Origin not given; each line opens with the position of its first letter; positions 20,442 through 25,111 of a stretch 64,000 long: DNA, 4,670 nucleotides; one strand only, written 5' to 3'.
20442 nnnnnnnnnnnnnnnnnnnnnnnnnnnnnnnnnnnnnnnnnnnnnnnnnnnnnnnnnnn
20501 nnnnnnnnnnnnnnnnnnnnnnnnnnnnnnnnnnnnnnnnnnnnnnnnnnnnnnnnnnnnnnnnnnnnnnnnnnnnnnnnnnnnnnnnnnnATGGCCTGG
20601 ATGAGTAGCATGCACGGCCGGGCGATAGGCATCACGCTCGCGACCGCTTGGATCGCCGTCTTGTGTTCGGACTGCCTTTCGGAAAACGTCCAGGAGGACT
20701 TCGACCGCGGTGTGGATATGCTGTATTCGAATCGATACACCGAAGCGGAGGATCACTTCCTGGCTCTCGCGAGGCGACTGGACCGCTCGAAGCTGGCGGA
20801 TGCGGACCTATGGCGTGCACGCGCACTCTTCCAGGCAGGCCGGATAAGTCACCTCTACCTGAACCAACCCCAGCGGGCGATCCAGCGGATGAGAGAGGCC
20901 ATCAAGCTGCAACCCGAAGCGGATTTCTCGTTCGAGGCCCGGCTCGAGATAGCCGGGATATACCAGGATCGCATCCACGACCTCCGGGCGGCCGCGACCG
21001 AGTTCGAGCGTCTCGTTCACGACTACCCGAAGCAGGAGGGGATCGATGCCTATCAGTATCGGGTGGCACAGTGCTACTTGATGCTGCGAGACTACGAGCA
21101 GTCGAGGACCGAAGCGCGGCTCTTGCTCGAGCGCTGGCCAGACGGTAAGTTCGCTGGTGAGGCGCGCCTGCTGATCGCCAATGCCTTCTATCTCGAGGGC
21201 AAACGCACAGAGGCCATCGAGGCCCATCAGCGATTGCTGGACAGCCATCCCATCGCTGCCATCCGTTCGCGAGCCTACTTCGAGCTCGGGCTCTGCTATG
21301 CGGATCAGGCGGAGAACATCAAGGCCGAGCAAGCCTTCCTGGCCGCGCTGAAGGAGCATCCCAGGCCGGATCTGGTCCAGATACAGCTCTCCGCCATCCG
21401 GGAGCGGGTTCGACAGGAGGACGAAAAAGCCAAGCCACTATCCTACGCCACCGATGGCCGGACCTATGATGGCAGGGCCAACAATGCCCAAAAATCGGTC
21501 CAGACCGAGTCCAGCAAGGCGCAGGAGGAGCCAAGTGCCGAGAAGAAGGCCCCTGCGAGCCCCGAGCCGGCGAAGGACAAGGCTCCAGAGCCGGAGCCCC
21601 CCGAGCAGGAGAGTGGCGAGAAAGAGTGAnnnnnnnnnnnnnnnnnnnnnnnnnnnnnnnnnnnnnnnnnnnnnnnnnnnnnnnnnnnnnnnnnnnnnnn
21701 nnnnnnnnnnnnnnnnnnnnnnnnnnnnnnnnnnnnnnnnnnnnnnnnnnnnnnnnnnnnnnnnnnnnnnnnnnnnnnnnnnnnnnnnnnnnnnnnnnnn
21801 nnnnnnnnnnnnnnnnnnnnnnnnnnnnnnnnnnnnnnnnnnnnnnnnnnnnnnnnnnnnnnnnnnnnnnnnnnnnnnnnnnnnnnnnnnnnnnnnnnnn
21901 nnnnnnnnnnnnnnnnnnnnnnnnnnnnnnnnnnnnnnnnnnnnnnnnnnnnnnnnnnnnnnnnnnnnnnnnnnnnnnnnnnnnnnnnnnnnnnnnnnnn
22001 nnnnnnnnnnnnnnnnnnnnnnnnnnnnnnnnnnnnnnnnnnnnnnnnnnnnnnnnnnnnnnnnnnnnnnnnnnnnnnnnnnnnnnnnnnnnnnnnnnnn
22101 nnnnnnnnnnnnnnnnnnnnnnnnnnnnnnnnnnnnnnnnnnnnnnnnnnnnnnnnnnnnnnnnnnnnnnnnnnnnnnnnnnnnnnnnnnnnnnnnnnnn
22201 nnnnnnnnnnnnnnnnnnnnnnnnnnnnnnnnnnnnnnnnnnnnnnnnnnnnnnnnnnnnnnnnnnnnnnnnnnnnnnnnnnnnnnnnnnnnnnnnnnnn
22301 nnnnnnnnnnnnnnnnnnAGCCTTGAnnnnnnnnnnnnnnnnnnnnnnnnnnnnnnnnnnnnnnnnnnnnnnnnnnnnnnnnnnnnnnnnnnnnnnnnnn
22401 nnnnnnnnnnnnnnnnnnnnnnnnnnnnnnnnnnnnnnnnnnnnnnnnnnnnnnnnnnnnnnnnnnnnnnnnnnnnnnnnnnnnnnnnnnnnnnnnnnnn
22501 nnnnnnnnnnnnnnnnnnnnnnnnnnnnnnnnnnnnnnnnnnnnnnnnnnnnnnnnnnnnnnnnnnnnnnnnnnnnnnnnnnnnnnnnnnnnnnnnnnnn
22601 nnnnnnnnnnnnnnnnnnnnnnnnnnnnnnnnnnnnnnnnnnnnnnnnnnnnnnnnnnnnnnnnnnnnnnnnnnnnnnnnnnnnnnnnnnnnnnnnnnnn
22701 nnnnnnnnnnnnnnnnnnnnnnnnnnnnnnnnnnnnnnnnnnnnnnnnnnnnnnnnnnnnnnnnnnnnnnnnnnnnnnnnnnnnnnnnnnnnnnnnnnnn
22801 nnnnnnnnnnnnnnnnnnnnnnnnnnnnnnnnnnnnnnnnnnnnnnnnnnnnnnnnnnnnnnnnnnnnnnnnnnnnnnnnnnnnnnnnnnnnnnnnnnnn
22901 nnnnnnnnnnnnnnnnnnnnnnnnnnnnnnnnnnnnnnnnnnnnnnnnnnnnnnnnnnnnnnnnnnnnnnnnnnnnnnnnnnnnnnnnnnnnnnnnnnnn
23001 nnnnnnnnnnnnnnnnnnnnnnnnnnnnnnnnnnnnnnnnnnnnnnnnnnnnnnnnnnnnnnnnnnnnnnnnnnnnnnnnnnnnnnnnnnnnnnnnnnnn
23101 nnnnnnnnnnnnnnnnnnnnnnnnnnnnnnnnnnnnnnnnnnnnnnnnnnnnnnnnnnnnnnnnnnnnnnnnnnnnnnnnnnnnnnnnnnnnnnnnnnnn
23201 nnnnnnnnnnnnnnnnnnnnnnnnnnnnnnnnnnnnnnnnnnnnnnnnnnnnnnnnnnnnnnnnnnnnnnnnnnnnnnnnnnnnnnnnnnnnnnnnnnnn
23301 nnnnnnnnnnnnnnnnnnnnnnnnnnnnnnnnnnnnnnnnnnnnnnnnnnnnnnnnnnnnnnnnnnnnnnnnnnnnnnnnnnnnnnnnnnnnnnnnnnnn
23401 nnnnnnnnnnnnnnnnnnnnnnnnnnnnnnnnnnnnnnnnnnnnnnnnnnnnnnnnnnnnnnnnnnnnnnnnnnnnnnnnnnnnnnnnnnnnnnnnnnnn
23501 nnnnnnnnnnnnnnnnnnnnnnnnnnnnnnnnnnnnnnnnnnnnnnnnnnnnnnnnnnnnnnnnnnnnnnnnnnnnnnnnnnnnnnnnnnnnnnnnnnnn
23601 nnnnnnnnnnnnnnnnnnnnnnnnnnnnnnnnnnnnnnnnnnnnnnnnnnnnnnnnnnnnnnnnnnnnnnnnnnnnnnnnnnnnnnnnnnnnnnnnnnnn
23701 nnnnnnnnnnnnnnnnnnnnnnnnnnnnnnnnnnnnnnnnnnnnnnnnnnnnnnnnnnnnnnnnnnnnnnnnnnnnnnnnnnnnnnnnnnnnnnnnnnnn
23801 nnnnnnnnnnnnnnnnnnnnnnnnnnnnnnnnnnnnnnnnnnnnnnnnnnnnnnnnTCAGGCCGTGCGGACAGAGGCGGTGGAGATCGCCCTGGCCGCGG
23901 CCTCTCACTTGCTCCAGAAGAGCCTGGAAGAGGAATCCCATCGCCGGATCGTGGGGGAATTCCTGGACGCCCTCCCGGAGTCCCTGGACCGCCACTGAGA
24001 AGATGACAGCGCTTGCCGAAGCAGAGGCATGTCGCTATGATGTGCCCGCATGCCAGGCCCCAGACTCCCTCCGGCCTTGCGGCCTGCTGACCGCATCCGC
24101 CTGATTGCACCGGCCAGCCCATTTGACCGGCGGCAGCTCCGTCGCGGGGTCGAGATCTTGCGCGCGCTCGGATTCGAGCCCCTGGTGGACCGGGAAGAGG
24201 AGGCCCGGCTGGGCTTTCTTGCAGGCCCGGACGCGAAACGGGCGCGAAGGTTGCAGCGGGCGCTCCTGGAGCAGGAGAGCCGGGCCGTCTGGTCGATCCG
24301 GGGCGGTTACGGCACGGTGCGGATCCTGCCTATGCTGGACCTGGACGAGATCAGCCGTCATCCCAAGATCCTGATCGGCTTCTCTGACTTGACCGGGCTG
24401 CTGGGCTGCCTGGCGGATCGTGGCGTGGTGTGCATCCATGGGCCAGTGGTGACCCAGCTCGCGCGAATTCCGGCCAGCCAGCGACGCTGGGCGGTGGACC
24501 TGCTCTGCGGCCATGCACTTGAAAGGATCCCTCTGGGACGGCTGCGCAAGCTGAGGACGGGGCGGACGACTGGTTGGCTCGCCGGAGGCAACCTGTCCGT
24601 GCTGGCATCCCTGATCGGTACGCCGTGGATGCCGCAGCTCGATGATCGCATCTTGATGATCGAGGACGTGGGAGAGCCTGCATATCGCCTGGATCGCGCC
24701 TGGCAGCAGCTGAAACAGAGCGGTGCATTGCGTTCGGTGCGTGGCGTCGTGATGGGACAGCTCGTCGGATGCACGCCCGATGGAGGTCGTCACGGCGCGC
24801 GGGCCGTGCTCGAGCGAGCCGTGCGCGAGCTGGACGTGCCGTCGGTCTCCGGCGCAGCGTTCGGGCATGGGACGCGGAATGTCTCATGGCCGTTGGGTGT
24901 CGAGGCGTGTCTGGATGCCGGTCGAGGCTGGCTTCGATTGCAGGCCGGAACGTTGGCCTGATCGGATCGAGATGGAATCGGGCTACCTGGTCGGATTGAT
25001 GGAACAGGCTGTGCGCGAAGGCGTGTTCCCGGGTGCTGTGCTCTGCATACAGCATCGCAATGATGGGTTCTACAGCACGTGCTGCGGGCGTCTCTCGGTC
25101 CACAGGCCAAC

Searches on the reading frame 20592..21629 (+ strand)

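Call 23: search_protein_families(library=pfam, proteins=[window:20592-21629:+], max_evalue=0.00001)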
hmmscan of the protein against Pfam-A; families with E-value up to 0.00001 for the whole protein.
window:20592-21629:+ (345 aa): 6 families
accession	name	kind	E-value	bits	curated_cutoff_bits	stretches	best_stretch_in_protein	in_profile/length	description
PF13174.12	TPR_6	-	2.3e-12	47.1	26.3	0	190-220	1-31/33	Tetratricopeptide repeat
PF13432.12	TPR_16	-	5.9e-12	46.2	32.7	0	194-257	2-62/65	Tetratricopeptide repeat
PF13424.12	TPR_12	-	9.2e-09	35.8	30.1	0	46-107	16-75/77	Tetratricopeptide repeat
PF07719.23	TPR_2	-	1.3e-08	34.8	27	0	227-258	2-33/34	Tetratricopeptide repeat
PF13525.12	YfiO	-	2.7e-07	31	25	0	156-244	9-97/203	Outer membrane lipoprotein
PF00515.34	TPR_1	-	9.9e-06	25.6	27.8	0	227-257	2-32/34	Tetratricopeptide repeat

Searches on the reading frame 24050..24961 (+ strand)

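Call 23: search_protein_families(library=pfam, proteins=[window:24050-24961:+], max_evalue=0.00001)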
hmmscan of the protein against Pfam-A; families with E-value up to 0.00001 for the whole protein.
window:24050-24961:+ (303 aa): 2 families
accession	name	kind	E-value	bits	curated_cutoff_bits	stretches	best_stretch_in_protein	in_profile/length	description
PF17676.7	Peptidase_S66C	-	2.2e-31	109.4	23.7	1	174-288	1-120/120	LD-carboxypeptidase C-terminal domain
PF02016.21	Peptidase_S66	-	2.8e-31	108.6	25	1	16-131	1-121/121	LD-carboxypeptidase N-terminal domain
